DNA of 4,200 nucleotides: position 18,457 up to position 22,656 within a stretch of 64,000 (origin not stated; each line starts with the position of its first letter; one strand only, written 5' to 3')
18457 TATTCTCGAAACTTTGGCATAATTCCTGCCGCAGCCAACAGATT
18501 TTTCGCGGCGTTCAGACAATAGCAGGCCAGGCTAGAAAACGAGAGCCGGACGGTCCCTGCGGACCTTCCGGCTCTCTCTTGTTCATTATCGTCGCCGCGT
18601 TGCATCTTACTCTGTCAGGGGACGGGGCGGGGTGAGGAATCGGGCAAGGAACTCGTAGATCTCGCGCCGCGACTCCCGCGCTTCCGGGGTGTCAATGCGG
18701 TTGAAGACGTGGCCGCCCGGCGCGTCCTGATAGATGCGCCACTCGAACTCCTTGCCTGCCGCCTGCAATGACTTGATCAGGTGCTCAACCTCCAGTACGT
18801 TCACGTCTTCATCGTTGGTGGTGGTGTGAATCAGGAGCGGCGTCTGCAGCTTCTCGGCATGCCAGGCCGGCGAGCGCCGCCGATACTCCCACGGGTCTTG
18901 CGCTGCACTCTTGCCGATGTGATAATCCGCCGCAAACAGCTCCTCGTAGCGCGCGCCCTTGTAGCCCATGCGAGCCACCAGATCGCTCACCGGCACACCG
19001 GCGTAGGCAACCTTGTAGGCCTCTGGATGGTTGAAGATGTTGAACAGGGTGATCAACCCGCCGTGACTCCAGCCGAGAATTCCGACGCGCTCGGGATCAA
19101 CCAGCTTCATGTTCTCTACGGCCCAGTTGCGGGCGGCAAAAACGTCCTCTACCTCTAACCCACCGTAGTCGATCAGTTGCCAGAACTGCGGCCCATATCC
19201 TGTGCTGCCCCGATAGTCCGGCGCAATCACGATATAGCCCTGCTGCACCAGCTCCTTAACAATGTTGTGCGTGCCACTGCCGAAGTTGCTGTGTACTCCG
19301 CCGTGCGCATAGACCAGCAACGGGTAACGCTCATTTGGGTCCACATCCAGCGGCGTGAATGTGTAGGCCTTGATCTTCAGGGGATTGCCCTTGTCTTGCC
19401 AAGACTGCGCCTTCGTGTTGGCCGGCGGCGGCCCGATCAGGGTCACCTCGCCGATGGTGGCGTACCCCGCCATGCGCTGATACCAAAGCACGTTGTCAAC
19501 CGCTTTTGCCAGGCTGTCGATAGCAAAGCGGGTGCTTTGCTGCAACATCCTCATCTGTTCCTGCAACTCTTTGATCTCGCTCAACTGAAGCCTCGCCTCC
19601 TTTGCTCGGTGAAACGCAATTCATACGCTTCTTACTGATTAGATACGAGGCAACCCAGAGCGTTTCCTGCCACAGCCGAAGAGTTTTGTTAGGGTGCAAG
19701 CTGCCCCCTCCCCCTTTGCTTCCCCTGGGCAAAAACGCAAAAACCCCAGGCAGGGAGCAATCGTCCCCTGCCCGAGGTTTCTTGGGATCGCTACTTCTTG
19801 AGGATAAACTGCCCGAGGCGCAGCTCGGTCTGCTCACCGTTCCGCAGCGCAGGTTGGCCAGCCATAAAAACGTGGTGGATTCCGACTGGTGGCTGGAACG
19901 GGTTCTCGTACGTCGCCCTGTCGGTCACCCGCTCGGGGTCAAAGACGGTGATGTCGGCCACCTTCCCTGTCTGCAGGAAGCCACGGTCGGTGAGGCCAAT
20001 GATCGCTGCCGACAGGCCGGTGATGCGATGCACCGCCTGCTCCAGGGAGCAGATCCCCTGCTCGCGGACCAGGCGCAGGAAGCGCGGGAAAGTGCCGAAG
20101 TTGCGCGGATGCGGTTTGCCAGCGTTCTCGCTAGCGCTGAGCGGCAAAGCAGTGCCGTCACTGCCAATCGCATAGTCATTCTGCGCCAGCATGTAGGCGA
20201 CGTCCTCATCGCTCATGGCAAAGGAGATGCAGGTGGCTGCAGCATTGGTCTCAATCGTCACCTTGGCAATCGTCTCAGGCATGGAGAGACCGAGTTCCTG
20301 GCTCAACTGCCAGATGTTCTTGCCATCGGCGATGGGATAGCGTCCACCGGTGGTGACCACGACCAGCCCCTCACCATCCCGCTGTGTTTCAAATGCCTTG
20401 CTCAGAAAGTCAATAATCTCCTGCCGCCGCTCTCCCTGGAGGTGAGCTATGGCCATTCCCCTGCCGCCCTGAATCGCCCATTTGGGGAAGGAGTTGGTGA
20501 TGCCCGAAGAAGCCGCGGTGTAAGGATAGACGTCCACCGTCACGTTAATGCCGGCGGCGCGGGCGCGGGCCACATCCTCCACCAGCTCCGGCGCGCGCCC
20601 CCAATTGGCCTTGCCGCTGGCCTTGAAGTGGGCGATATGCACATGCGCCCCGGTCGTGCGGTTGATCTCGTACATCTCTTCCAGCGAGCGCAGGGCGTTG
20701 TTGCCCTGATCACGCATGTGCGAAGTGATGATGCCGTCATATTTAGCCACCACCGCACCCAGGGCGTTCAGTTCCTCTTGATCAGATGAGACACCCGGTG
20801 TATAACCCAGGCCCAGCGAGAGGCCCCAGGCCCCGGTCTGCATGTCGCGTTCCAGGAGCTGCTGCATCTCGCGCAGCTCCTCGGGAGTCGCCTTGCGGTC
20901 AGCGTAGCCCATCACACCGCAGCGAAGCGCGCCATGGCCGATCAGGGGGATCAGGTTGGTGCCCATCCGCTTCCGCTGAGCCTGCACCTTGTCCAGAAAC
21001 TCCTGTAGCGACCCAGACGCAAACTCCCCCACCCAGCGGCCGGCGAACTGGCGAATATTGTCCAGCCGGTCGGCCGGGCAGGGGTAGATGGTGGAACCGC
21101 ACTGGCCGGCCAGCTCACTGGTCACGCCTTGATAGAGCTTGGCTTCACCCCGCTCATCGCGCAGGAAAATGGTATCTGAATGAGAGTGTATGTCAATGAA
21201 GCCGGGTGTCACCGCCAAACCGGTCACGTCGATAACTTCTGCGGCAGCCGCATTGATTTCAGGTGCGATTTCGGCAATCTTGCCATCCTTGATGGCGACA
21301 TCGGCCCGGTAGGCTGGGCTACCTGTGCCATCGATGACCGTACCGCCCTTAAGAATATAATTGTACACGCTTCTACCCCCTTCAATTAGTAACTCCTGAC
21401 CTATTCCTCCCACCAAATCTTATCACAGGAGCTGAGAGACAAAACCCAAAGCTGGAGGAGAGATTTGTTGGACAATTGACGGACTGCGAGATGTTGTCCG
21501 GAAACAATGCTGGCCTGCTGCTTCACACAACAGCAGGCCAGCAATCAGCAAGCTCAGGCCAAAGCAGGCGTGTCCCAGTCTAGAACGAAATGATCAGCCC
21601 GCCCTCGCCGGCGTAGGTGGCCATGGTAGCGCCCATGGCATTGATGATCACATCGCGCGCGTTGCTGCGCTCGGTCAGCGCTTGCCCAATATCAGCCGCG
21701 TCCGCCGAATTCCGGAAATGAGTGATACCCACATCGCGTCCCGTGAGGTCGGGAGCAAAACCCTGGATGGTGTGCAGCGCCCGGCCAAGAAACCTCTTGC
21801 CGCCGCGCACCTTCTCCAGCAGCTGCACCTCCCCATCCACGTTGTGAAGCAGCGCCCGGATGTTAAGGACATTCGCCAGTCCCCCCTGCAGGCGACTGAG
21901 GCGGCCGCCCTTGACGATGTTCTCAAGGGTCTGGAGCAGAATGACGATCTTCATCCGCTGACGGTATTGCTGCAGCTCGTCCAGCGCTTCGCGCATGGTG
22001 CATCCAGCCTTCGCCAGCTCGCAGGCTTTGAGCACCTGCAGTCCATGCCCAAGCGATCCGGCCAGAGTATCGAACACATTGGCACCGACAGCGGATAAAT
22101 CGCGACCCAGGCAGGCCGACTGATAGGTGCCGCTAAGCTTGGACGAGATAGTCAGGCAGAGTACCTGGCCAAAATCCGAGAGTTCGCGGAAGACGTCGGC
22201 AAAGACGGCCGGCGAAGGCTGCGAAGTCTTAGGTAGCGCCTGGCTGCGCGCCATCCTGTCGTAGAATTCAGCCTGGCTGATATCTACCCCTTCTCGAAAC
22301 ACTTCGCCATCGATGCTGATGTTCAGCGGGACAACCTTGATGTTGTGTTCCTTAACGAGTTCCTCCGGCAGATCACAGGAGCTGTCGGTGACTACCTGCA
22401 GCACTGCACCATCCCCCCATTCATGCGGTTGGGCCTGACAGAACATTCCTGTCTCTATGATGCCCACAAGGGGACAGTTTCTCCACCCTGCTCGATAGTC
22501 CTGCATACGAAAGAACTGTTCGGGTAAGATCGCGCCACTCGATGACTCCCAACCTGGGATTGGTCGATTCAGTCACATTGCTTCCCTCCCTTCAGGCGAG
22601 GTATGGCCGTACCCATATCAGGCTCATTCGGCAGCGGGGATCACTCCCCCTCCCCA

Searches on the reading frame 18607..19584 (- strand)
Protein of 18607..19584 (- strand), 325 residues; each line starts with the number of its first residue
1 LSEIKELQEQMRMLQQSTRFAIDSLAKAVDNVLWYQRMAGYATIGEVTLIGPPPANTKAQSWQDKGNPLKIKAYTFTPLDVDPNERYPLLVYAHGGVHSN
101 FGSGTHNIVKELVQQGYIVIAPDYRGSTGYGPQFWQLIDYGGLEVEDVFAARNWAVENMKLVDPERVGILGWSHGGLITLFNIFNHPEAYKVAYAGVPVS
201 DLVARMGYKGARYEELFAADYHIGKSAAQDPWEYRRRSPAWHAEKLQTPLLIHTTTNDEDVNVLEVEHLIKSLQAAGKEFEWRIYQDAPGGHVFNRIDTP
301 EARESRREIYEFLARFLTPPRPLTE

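Call 53: search_protein_families(library=pfam, proteins=[window:18607-19584:-], max_evalue=0.00001)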
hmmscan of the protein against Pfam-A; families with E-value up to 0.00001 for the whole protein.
window:18607-19584:- (325 aa): 7 families
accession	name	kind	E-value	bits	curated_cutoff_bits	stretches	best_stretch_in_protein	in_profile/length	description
PF00326.27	Peptidase_S9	-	1.6e-36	126.3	22.6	1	112-317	10-210/213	Prolyl oligopeptidase family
PF01738.24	DLH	-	3.9e-12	46.7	21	1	73-301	3-196/217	Dienelactone hydrolase family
PF20434.5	BD-FAE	-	3.5e-09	36.9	26.8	1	84-272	10-214/215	BD-FAE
PF02129.25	Peptidase_S15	-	6e-09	36.4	23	1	78-230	12-165/262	X-Pro dipeptidyl-peptidase (S15 family)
PF07859.19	Abhydrolase_3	-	1.1e-07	32.3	25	1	90-289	1-205/210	alpha/beta hydrolase fold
PF12697.13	Abhydrolase_6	-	1.6e-06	29.4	26.3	1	90-243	1-132/217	Alpha/beta hydrolase family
PF12146.15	Hydrolase_4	-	4.3e-06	26.6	27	0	91-190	8-101/239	Serine aminopeptidase, S33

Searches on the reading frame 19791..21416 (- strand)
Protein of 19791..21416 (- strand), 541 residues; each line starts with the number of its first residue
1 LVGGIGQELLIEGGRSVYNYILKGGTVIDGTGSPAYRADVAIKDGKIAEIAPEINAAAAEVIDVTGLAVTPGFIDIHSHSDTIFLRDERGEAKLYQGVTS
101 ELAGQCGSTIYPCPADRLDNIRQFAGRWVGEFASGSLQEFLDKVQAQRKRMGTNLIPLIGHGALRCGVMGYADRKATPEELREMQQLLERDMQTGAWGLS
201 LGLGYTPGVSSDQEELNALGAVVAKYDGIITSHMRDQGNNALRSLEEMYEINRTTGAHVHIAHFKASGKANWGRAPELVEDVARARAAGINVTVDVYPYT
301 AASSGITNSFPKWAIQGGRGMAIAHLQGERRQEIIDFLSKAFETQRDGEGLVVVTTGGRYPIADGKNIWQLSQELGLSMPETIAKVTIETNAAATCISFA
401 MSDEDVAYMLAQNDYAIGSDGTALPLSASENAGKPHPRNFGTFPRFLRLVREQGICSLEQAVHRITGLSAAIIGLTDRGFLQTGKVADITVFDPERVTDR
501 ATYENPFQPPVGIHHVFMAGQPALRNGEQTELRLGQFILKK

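Call 53: search_protein_families(library=pfam, proteins=[window:19791-21416:-], max_evalue=0.00001)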
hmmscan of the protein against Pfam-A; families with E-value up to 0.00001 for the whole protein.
window:19791-21416:- (541 aa): 2 families
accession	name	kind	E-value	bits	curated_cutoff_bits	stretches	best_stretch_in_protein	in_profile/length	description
PF07969.17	Amidohydro_3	-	2e-26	93.9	29.7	2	60-276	1-218/472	Amidohydrolase family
PF01979.26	Amidohydro_1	-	5.4e-06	26.3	25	0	69-187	2-143/345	Amidohydrolase family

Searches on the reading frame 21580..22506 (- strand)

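Call 53: search_protein_families(library=pfam, proteins=[window:21580-22506:-], max_evalue=0.00001)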
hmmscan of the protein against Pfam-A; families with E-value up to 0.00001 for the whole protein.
window:21580-22506:- (308 aa): 1 family
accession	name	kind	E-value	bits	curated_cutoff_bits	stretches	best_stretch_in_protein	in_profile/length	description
PF02645.21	DegV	-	2.5e-76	257.1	27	1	36-304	2-273/280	Uncharacterised protein, DegV family COG1307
